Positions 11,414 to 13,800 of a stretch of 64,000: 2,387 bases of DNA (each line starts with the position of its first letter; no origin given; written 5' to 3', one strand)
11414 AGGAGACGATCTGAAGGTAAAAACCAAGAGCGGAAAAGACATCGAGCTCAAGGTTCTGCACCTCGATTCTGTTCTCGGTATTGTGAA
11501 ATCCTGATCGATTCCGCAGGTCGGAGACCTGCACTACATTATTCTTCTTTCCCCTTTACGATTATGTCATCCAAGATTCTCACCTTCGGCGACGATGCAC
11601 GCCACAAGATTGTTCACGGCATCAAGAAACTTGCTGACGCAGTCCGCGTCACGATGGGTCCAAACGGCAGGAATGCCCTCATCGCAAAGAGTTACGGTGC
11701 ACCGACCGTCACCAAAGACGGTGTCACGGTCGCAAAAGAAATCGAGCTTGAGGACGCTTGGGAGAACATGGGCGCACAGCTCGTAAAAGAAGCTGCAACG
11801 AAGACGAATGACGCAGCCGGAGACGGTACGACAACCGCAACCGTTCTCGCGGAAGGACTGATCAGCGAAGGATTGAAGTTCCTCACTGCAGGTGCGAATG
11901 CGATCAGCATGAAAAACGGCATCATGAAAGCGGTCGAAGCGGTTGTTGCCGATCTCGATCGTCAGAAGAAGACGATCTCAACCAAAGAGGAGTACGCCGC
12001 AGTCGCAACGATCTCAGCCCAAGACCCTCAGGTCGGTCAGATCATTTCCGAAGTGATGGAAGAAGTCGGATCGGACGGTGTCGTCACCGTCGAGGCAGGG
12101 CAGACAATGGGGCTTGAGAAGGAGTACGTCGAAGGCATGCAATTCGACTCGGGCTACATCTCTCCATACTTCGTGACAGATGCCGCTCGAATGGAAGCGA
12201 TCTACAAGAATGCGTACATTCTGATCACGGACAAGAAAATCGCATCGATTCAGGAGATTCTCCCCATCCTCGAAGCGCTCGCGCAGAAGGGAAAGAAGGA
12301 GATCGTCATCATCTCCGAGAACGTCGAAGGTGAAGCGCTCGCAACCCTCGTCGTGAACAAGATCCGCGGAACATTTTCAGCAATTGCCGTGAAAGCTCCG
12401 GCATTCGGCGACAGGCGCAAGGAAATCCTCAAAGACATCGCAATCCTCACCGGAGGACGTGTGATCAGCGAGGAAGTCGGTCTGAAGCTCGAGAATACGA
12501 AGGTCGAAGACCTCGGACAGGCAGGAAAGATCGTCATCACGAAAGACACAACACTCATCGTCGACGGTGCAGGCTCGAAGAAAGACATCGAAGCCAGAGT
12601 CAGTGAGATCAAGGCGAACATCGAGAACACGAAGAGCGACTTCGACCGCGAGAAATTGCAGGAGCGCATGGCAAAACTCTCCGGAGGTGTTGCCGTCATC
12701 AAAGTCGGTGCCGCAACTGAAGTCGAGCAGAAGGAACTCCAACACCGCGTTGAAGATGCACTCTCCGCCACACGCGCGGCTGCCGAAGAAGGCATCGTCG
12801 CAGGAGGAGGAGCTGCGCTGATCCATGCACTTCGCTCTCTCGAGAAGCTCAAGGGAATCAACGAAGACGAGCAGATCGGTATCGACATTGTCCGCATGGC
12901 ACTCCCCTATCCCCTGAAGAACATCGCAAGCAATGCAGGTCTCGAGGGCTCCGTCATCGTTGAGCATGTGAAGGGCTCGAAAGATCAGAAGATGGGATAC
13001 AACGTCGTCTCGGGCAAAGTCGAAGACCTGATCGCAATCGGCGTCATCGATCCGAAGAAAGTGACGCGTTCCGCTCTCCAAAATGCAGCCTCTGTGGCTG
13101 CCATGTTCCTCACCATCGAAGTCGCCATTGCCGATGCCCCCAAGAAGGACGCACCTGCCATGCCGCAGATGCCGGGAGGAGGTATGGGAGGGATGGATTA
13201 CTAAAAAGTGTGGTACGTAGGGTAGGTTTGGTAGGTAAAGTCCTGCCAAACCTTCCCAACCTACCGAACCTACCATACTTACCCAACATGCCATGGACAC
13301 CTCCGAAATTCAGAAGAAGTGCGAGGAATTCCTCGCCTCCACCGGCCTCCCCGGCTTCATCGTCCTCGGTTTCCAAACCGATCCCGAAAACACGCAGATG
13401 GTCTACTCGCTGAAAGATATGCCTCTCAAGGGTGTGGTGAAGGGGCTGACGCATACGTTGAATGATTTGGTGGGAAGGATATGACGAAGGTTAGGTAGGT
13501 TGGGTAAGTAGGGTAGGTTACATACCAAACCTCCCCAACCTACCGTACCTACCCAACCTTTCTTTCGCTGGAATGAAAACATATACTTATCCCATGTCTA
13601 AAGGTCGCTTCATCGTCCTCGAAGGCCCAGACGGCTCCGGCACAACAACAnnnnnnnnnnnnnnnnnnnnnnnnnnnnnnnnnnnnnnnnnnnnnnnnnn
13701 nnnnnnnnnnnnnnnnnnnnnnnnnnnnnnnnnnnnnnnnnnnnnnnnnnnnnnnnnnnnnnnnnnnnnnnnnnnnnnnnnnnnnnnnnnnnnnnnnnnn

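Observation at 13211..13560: Family A composite hairpins (GGTAGGT-unit arm / ACCTACC-unit arm): 7 loci in 64 kb, two of them bracketing a 63-codon ORF between groEL and tmk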

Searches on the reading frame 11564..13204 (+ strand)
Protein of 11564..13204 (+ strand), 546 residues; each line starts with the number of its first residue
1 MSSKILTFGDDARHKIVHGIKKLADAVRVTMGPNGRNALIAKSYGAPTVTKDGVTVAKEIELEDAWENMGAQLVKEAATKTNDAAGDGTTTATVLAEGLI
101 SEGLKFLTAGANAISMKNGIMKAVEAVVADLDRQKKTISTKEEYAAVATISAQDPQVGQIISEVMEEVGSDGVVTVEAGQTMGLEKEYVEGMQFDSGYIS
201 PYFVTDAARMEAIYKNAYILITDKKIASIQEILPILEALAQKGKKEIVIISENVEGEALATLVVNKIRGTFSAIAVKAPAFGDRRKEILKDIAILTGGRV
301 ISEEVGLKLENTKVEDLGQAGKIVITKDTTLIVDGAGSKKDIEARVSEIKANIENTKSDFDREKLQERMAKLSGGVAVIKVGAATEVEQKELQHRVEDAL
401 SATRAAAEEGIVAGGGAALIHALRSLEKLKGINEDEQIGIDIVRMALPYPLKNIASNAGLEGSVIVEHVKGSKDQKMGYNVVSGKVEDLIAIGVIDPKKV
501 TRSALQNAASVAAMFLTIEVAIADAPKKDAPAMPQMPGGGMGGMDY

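Call 17: find_encoding_contigs(protein=window:11564-13204:+, flank=10000, max_places=6)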
Protein window:11564-13204:+ (546 aa): 6 contigs read that carry it; 3 places shown.
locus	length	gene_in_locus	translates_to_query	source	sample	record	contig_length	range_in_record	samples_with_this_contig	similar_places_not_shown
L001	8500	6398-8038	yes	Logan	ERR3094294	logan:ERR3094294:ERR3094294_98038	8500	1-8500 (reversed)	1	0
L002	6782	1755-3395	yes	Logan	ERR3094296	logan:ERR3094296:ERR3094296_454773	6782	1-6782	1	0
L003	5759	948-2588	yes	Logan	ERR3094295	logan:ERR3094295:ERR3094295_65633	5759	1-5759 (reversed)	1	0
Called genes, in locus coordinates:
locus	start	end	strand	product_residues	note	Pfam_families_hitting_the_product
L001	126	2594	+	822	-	PF11369:DUF3160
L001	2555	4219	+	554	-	PF01875:Memo, PF09587:PGA_cap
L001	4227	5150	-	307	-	-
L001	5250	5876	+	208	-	-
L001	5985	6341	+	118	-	PF00166:Cpn10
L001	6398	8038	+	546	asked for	PF00118:Cpn60_TCP1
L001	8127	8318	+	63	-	-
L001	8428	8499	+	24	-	?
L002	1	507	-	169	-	?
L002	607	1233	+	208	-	-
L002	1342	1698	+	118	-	PF00166:Cpn10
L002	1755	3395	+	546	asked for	PF00118:Cpn60_TCP1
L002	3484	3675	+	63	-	-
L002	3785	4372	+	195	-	PF13521:AAA_28 (weak), PF02223:Thymidylate_kin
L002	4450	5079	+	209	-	-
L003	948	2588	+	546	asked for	PF00118:Cpn60_TCP1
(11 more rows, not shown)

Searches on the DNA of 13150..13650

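Call 73: search_rna_families(source=window, start=13150, end=13650, threshold=evalue, max_evalue=1)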
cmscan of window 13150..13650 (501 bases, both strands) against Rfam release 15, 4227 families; matches with E-value up to 1: 14.
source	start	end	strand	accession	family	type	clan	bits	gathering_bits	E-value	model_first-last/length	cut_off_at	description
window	13484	13564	-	RF03703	mir-3622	Gene; miRNA;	-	30.4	78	0.0014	1-84/84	no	mir-3622 microRNA precursor family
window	13489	13558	-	RF00707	mir-197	Gene; miRNA;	-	29.9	74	0.0037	1-75/75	no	mir-197 microRNA precursor family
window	13483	13564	+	RF03703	mir-3622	Gene; miRNA;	-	28.6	78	0.0039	1-84/84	no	mir-3622 microRNA precursor family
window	13485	13562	-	RF03964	mir-H1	Gene; miRNA;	-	27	97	0.027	1-85/85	no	mir-H1 microRNA precursor family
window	13482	13570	+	RF03993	mir-8536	Gene; miRNA;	-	25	100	0.0055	1-86/86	no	mir-8536 microRNA precursor family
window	13487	13560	+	RF03964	mir-H1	Gene; miRNA;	-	24.6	97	0.094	1-85/85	no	mir-H1 microRNA precursor family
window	13211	13284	-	RF00796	mir-48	Gene; miRNA;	-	24.5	69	0.0084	1-76/76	no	mir-48 microRNA precursor family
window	13211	13293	+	RF00707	mir-197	Gene; miRNA;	-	24.3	74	0.081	1-75/75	no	mir-197 microRNA precursor family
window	13211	13284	+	RF00796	mir-48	Gene; miRNA;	-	22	69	0.042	1-76/76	no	mir-48 microRNA precursor family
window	13501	13555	-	RF03383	mir-1976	Gene; miRNA;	-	20.9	71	0.11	1-52/52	no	mir-1976 microRNA precursor family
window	13212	13265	+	RF03988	mir-6301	Gene; miRNA;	-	20.6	70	0.065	1-78/78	no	mir-6301 microRNA precursor family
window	13210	13283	-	RF03716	mir-7131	Gene; miRNA;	-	19.7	74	0.27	1-84/84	no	mir-7131 microRNA precursor family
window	13485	13568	-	RF03486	mir-3940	Gene; miRNA;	-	19.6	84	0.59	1-92/92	no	mir-3940 microRNA precursor family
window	13494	13544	-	RF00796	mir-48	Gene; miRNA;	-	19.2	69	0.25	1-76/76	no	mir-48 microRNA precursor family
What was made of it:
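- On Any Rfam RNA family: In permissive mode the hairpins give 20-30-bit hits to miRNA precursor models with cut-offs of 69-100 bits (call 73).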

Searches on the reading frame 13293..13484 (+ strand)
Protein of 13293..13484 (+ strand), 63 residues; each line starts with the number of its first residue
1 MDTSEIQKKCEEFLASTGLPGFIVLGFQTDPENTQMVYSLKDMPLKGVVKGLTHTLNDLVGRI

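Call 18: search_protein_families(library=pfam, proteins=[window:13293-13484:+], max_evalue=0.01)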
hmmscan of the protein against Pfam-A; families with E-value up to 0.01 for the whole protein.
window:13293-13484:+ (63 aa): 0 families

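Call 27: find_homologous_proteins(query=window:13293-13481:+, max_evalue=0.01)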
Query window:13293-13481:+ (63 aa): 45 proteins with E <= 0.01 among 45 candidates.
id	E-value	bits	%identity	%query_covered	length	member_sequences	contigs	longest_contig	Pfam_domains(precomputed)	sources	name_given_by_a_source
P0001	4.6e-33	129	95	100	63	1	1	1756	-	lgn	-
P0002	5.1e-33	129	97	100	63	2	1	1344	-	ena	-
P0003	7.2e-33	128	95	100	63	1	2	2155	-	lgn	-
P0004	8.9e-33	128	95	100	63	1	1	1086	-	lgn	-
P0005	9.3e-32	125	90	100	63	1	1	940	-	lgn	-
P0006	1.3e-31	124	90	100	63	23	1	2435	-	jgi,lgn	-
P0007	8.1e-31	122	90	100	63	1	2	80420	-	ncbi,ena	-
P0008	1.0e-30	121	90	100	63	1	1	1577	-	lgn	-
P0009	1.3e-30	121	84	100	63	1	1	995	-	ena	-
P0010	1.6e-30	121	87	100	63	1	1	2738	-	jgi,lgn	jgi:4-alpha-glucanotransferase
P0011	1.8e-30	121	87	100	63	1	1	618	-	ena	-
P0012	3.0e-30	120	84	100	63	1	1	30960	-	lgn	-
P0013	3.1e-30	120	92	100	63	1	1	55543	-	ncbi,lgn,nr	ncbi:hypothetical protein EXS65_01800 [Candidatus Peribacteria bacterium]|nr:hypothetical protein [C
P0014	7.4e-30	119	87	100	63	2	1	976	-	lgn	-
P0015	7.7e-29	115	84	100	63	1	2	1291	-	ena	-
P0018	1.1e-28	115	83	100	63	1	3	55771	-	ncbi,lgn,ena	-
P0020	2.1e-28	114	79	100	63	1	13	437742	-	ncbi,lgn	-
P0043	7.0e-23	97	73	98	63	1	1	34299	-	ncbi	-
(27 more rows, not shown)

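Call 28: find_encoding_contigs(protein=P0013, flank=10000, max_places=2)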
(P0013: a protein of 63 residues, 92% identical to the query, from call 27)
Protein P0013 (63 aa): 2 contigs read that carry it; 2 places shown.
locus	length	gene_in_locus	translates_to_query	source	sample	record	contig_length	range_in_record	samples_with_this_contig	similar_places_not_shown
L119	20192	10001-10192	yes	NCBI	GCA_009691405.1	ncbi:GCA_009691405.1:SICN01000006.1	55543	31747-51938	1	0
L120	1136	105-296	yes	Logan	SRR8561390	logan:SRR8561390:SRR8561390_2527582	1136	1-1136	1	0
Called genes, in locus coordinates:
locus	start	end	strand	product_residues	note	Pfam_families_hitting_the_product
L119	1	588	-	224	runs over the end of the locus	-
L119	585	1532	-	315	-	-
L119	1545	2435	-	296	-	PF04536:TPM_phosphatase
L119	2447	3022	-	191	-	PF04011:LemA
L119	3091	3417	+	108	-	-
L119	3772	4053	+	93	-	PF01541:GIY-YIG, PF10544:T5orf172 (weak)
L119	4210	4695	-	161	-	-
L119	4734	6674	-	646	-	PF04932:Wzy_C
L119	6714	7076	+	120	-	PF01641:SelR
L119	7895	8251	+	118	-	PF00166:Cpn10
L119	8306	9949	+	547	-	PF00118:Cpn60_TCP1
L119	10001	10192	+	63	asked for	-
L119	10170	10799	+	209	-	PF13521:AAA_28 (weak), PF02223:Thymidylate_kin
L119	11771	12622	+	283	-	PF00763:THF_DHG_CYH, PF02882:THF_DHG_CYH_C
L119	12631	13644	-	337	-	PF00571:CBS (weak), PF01769:MgtE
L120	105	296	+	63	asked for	-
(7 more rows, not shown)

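Call 29: find_encoding_contigs(protein=P0007, flank=10000, max_places=2)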
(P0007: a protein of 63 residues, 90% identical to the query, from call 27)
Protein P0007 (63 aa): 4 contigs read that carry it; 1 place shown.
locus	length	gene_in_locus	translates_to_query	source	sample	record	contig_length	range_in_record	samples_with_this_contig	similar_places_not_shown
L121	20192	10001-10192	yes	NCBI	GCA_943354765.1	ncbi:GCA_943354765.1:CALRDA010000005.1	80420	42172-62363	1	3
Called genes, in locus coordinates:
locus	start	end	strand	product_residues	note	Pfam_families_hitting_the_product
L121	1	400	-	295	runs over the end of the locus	PF04536:TPM_phosphatase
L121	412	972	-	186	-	PF04011:LemA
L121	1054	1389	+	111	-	-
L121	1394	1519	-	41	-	-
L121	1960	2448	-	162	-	-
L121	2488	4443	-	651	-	PF04932:Wzy_C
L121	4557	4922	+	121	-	PF01641:SelR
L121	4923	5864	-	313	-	PF01551:Peptidase_M23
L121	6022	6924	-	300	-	-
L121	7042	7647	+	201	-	-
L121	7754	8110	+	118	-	PF00166:Cpn10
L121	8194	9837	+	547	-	PF00118:Cpn60_TCP1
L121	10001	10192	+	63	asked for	-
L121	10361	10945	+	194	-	PF13521:AAA_28 (weak), PF02223:Thymidylate_kin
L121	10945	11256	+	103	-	-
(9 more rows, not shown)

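Call 30: find_encoding_contigs(protein=P0018, flank=10000, max_places=2)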
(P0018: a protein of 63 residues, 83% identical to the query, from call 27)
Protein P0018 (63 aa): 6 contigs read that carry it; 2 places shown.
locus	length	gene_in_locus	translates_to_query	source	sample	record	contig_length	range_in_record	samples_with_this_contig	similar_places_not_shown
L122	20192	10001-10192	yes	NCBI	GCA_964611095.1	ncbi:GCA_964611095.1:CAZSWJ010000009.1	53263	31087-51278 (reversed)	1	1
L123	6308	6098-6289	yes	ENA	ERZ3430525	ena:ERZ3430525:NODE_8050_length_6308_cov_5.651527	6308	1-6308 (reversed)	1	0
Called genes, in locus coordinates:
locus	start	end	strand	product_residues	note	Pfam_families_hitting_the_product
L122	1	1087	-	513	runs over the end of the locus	PF04932:Wzy_C, PF07719:TPR_2 (faint), PF00515:TPR_1 (faint), PF23914:TPR_CcmH_CycH (weak)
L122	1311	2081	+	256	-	PF05050:Methyltransf_21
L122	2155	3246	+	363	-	PF02679:ComA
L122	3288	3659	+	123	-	PF01641:SelR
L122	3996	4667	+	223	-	-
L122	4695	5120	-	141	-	PF22381:Staph_reg_Sar_Rot (faint), PF12802:MarR_2, PF01047:MarR, PF13412:HTH_24 (faint)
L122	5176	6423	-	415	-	-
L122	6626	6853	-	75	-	-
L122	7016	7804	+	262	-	-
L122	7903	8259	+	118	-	PF00166:Cpn10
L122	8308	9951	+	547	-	PF00118:Cpn60_TCP1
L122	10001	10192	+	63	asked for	-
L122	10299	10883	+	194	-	PF13521:AAA_28 (weak), PF02223:Thymidylate_kin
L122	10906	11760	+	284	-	PF00763:THF_DHG_CYH, PF02882:THF_DHG_CYH_C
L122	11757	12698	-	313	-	PF00571:CBS (weak), PF01769:MgtE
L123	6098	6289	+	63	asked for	-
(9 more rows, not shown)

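Call 31: find_encoding_contigs(protein=P0020, flank=10000, max_places=2)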
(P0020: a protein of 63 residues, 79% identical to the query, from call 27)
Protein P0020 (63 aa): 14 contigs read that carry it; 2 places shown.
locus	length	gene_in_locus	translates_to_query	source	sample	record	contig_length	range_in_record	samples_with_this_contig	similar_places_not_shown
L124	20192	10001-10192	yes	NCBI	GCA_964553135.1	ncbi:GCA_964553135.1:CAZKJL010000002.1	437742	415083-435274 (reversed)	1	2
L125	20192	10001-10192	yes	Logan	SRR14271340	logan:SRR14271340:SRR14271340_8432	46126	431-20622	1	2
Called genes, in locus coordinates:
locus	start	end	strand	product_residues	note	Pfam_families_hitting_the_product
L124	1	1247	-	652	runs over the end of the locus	PF04932:Wzy_C, PF13424:TPR_12 (faint), PF00515:TPR_1 (faint), PF07719:TPR_2 (faint), PF23914:TPR_CcmH_CycH (weak)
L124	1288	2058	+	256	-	PF05050:Methyltransf_21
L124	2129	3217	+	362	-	PF02679:ComA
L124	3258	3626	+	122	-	PF01641:SelR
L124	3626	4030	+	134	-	-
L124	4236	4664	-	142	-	PF01047:MarR, PF12802:MarR_2, PF13412:HTH_24 (weak), PF09339:HTH_IclR (weak)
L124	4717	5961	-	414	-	-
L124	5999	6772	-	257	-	-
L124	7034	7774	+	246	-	-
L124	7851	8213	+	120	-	PF00166:Cpn10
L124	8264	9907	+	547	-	PF00118:Cpn60_TCP1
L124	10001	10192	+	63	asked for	-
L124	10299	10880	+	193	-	PF13521:AAA_28 (weak), PF02223:Thymidylate_kin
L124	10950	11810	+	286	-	PF00763:THF_DHG_CYH, PF02882:THF_DHG_CYH_C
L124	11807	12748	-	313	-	PF00571:CBS (weak), PF01769:MgtE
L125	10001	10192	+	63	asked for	-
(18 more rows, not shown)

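Call 32: find_encoding_contigs(protein=P0043, flank=10000, max_places=2)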
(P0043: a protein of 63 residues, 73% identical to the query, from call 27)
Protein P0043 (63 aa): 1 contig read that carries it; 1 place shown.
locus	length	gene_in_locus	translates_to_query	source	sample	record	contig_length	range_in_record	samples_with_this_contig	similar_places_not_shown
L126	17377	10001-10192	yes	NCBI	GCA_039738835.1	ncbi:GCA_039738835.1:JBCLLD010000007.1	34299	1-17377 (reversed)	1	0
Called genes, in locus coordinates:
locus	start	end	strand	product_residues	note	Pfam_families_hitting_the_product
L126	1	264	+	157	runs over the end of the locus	-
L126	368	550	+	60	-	-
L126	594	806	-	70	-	-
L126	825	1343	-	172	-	-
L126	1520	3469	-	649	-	PF04932:Wzy_C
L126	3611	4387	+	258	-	PF02475:TRM5-TYW2_MTfase (faint), PF05050:Methyltransf_21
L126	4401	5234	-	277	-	-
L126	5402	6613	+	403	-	-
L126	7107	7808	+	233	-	-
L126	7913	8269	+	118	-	PF00166:Cpn10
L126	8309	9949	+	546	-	PF00118:Cpn60_TCP1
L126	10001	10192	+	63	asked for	-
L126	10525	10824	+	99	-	PF04480:DUF559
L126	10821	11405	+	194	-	PF13521:AAA_28 (weak), PF02223:Thymidylate_kin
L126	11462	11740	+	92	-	-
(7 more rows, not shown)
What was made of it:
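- Tried and rejected: Rejected, because ORF63 is in conserved synteny in all relatives (calls 28-32) whatever flanks it.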

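Call 47: find_encoding_contigs(protein=P0002, flank=2000, max_places=2)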
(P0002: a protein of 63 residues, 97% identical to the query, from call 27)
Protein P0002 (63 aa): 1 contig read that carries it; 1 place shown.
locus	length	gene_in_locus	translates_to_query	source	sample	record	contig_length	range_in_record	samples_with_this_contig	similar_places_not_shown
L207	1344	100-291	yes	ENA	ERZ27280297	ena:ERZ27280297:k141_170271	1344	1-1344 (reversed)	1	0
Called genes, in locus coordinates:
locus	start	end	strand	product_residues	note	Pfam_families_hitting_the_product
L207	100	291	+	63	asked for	-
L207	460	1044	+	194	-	PF13521:AAA_28 (weak), PF02223:Thymidylate_kin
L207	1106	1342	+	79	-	?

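Call 48: find_encoding_contigs(protein=P0003, flank=2000, max_places=2)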
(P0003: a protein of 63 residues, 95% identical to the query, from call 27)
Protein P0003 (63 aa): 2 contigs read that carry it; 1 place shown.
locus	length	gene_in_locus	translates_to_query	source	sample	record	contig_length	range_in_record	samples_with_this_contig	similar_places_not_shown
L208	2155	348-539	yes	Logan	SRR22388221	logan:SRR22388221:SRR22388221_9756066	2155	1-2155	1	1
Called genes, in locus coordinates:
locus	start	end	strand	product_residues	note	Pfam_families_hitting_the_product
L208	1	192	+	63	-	?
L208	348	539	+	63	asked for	-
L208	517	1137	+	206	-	PF02223:Thymidylate_kin, PF13521:AAA_28 (weak)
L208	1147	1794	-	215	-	PF08843:AbiEii (weak)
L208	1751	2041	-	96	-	PF21956:DUF6922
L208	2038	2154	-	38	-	?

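Call 49: find_encoding_contigs(protein=P0006, flank=2000, max_places=3)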
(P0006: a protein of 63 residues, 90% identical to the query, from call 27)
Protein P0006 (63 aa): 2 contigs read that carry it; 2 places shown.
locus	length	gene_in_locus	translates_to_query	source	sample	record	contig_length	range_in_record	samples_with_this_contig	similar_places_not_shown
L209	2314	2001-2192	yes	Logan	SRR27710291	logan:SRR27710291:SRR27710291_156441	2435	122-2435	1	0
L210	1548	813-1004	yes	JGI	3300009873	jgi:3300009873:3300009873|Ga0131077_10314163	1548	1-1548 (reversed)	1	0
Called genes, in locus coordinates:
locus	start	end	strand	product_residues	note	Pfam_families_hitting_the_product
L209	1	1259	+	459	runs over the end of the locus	?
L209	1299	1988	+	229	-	-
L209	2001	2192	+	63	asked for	-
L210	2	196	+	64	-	?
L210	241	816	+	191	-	PF13643:DUF4145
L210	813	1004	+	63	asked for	-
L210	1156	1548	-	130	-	?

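Call 50: find_encoding_contigs(protein=P0010, flank=2000, max_places=2)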
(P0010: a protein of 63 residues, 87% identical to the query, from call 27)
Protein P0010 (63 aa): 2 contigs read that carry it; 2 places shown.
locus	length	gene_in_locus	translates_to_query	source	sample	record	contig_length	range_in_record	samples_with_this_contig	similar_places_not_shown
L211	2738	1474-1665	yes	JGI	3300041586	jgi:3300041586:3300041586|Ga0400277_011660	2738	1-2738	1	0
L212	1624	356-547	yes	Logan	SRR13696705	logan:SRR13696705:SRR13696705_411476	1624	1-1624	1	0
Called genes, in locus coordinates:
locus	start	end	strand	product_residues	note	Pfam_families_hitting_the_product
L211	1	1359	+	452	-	?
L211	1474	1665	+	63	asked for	-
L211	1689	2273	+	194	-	PF02223:Thymidylate_kin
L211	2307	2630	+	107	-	PF01909:NTP_transf_2, PF18765:Polbeta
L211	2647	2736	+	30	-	?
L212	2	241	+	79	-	?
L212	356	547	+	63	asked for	-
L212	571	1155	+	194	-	PF02223:Thymidylate_kin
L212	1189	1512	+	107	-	PF01909:NTP_transf_2, PF18765:Polbeta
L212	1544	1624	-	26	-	?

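Call 82: predict_structure(alignment_id=A5)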
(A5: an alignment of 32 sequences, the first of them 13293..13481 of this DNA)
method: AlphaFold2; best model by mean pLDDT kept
length: 63 residues; sequences in the alignment: 32
mean_pLDDT: 77.2   pTM: 0.57
mean pLDDT of the five models: 77.2, 69.7, 68.4, 61.2, 58.7
residues with pLDDT >= 90: 2; 70-90: 50; 50-70: 11; < 50: 0
segments of 3 or more residues with pLDDT < 50: none
pLDDT, mean of each block of 10 residues (from residue 1): 81 86 80 77 72 72 60
secondary structure, 60 per line:
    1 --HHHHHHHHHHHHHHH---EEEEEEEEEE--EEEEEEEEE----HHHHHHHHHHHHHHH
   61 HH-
elements in order: H3-17 E21-30 E33-41 H46-62

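Call 84: fold_search(model_id=the predicted structure, library=pdb)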
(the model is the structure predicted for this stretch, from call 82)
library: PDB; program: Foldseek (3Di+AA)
matches with E <= 10: 327; with E <= 0.001: 0
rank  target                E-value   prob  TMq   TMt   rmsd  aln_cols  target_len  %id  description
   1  1srs_B                4.7e-01  0.25  0.37  0.32   4.7        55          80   22  SERUM RESPONSE FACTOR (SRF) CORE COMPLEXED WITH SPECIFIC SRE DNA (released 1995-07-28)
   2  1hbx_B                6.1e-01  0.23  0.38  0.31   4.7        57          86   24  Ternary Complex of SAP-1 and SRF with specific SRE DNA (released 2001-06-27)
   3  3zc4_E                6.5e-01  0.13  0.29  0.14  11.7        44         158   18  The structure of Csa5 from Sulfolobus solfataricus. (released 2013-02-20)
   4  1hbx_E                9.2e-01  0.18  0.38  0.31   4.7        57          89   24  Ternary Complex of SAP-1 and SRF with specific SRE DNA (released 2001-06-27)
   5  3zc4_A                9.2e-01  0.11  0.29  0.14  11.9        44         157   18  The structure of Csa5 from Sulfolobus solfataricus. (released 2013-02-20)
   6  1hbx_A                9.8e-01  0.30  0.45  0.36   3.9        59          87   19  Ternary Complex of SAP-1 and SRF with specific SRE DNA (released 2001-06-27)
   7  9lgh_V                9.8e-01  0.11  0.30  0.16  18.5        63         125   14  Cryo-EM structure of CotVW filament, bacillus subtilis endospore protein (released 2025-09-24)
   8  8b9z_L                1.1e+00  0.09  0.24  0.04   8.9        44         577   11  Drosophila melanogaster complex I in the Active state (Dm1) (released 2023-01-18)
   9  1k6o_C                1.1e+00  0.15  0.36  0.31   4.8        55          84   22  Crystal Structure of a Ternary SAP-1/SRF/c-fos SRE DNA Complex (released 2002-01-17)
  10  1k6o_B                1.2e+00  0.23  0.43  0.35   3.8        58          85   19  Crystal Structure of a Ternary SAP-1/SRF/c-fos SRE DNA Complex (released 2002-01-17)
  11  9y6s_9K               1.3e+00  0.07  0.25  0.04  16.4        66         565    9  96-nm repeat of the Leishmania tarentolae doublet microtubule (released 2025-12-17)
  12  5f28_B                1.4e+00  0.20  0.38  0.34   5.0        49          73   12  Crystal structure of FAT domain of Focal Adhesion Kinase (FAK) bound to the transcription factor MEF2C (released 2016-07-13)
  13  4it3                  1.5e+00  0.11  0.27  0.11   5.3        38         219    5  Crystal Structure of Iml3 from S. cerevisiae (released 2013-10-16)
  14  3ngd_A                1.5e+00  0.08  0.28  0.09   7.7        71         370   20  Structural Basis for Proficient Incorporation of dTTP Opposite O6-methylguanine by Human DNA Polymerase Iota (released 2010-10-20)
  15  1egw_B                1.6e+00  0.15  0.37  0.34   5.5        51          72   14  CRYSTAL STRUCTURE OF MEF2A CORE BOUND TO DNA (released 2000-03-20)
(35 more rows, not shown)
